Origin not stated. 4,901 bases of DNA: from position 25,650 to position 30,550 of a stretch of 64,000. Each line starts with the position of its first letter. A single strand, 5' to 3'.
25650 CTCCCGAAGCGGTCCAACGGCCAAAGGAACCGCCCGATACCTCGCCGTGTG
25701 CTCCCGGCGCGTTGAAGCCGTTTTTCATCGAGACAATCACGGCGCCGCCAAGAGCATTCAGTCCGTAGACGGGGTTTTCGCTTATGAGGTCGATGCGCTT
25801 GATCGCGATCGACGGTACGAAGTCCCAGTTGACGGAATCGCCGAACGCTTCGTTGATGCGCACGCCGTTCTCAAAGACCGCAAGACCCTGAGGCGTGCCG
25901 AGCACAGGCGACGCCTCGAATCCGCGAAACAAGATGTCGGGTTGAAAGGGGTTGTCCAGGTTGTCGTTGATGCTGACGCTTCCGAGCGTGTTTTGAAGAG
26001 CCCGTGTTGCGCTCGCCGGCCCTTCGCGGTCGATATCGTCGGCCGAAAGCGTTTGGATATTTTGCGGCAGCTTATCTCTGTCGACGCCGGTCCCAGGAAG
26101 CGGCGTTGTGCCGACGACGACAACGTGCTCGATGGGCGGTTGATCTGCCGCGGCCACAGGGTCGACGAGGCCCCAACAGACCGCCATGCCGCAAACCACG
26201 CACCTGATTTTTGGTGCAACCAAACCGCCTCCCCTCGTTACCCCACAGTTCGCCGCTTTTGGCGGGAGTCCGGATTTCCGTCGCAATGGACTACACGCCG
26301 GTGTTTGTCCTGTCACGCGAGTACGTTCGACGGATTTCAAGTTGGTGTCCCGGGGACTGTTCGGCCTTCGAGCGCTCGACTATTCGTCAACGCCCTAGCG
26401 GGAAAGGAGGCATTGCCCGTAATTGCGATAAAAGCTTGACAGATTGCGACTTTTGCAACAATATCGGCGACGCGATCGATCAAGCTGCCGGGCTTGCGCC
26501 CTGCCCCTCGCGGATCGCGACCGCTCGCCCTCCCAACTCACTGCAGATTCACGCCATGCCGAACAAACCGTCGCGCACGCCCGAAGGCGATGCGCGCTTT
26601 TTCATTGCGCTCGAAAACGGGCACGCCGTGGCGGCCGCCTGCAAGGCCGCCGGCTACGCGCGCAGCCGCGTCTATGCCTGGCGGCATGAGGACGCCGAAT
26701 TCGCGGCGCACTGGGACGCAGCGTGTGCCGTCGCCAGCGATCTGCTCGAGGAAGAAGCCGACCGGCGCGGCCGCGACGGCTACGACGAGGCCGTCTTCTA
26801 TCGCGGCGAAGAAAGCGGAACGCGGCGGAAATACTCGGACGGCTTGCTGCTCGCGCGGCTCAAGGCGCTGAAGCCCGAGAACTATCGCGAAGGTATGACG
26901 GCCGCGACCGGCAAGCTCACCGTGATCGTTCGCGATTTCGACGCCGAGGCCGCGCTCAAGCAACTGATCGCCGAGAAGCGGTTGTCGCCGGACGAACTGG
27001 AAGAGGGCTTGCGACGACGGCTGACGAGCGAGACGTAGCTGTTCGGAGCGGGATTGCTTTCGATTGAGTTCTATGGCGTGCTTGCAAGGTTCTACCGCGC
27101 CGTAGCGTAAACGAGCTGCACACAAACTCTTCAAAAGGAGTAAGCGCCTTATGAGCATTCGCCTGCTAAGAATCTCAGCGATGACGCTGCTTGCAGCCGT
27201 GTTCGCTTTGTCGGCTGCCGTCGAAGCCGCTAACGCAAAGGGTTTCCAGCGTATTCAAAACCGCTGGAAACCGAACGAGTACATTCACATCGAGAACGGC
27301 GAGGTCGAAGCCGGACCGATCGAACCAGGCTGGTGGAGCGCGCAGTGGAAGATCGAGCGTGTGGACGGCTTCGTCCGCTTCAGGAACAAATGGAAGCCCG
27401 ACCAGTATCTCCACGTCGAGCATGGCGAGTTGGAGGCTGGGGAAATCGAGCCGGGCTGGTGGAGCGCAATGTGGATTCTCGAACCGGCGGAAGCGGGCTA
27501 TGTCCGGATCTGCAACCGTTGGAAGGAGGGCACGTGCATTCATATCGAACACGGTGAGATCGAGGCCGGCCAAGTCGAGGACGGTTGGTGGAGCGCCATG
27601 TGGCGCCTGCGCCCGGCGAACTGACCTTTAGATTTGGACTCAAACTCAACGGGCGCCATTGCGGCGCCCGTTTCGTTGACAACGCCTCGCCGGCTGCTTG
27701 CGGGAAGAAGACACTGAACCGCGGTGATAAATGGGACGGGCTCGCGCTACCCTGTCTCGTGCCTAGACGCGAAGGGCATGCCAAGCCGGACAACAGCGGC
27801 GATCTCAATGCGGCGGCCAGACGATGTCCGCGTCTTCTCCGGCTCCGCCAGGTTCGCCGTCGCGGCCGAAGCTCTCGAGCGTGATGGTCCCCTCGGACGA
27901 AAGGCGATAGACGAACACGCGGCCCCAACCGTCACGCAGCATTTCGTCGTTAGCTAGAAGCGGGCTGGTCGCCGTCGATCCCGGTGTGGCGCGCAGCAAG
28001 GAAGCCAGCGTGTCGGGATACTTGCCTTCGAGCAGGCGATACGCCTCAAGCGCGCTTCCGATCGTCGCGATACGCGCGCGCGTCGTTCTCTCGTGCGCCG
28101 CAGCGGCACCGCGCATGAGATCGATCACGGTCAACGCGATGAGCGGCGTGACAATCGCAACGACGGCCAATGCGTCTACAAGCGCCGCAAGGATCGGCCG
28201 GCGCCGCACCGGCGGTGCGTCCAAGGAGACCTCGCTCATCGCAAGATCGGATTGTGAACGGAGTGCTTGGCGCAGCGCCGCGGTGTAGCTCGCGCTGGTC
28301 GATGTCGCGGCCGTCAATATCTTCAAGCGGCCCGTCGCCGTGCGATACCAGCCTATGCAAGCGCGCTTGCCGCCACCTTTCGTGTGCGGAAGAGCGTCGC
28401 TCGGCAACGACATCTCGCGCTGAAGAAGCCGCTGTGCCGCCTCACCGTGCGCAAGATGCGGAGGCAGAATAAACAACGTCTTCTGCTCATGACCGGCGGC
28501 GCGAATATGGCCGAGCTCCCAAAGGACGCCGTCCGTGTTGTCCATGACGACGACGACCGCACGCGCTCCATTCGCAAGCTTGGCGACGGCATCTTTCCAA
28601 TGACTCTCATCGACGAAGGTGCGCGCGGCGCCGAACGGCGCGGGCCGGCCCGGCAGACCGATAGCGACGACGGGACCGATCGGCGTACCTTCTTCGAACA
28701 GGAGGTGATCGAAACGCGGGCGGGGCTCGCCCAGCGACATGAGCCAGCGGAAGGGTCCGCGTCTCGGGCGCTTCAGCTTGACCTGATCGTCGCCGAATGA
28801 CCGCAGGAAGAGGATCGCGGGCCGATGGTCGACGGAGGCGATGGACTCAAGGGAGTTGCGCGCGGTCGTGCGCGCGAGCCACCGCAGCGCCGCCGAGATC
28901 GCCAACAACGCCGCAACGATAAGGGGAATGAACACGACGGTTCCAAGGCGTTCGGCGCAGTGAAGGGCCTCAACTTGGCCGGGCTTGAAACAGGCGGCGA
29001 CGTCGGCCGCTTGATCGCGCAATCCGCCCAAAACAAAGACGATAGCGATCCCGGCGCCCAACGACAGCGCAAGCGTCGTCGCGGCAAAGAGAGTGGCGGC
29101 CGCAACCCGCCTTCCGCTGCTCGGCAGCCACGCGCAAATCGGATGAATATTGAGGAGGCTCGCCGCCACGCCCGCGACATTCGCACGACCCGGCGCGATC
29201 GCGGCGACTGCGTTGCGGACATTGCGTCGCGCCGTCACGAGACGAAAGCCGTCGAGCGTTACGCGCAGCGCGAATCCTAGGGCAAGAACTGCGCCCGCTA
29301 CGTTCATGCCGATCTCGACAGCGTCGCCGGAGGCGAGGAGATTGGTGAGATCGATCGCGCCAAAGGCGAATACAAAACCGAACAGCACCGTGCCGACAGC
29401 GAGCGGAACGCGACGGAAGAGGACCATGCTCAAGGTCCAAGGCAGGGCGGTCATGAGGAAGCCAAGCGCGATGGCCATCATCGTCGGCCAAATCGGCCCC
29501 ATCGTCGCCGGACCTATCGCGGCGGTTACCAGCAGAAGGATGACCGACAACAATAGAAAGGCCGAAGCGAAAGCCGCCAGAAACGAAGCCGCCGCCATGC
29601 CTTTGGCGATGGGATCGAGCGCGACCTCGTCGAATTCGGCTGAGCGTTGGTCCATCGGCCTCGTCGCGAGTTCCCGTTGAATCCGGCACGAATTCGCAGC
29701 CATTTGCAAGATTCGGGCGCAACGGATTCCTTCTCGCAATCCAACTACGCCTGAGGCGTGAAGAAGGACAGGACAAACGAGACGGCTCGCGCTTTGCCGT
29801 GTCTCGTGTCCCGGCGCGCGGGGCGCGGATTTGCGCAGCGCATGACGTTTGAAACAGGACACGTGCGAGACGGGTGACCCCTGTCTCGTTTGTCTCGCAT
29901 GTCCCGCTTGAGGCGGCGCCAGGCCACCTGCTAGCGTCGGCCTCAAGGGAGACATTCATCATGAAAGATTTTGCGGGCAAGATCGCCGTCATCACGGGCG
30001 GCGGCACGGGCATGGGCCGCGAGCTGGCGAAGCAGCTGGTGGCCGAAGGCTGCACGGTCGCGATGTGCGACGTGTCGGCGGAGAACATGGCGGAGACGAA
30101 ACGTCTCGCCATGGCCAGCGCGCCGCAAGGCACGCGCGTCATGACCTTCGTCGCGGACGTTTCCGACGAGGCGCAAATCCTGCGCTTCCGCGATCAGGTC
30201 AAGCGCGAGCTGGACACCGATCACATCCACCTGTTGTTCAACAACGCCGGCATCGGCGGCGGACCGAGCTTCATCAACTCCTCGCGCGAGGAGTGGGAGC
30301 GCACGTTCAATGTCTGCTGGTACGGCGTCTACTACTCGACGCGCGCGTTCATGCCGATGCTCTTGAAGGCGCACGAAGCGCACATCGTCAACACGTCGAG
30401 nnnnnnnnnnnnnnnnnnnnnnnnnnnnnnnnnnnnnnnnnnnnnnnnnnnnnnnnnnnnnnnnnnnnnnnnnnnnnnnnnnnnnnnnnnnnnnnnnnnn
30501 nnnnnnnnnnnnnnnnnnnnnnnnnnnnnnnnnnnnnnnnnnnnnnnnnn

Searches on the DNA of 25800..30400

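Call 66: search_rna_families(source=window, start=25800, end=30400, threshold=evalue, max_evalue=1)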
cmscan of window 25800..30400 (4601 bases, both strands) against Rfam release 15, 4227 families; matches with E-value up to 1: 1.
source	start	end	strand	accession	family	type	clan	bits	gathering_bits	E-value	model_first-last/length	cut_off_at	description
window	27701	27751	+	RF01144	sR17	Gene; snRNA; snoRNA; CD-box;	-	18.7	36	0.47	1-55/55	no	Small nucleolar RNA sR17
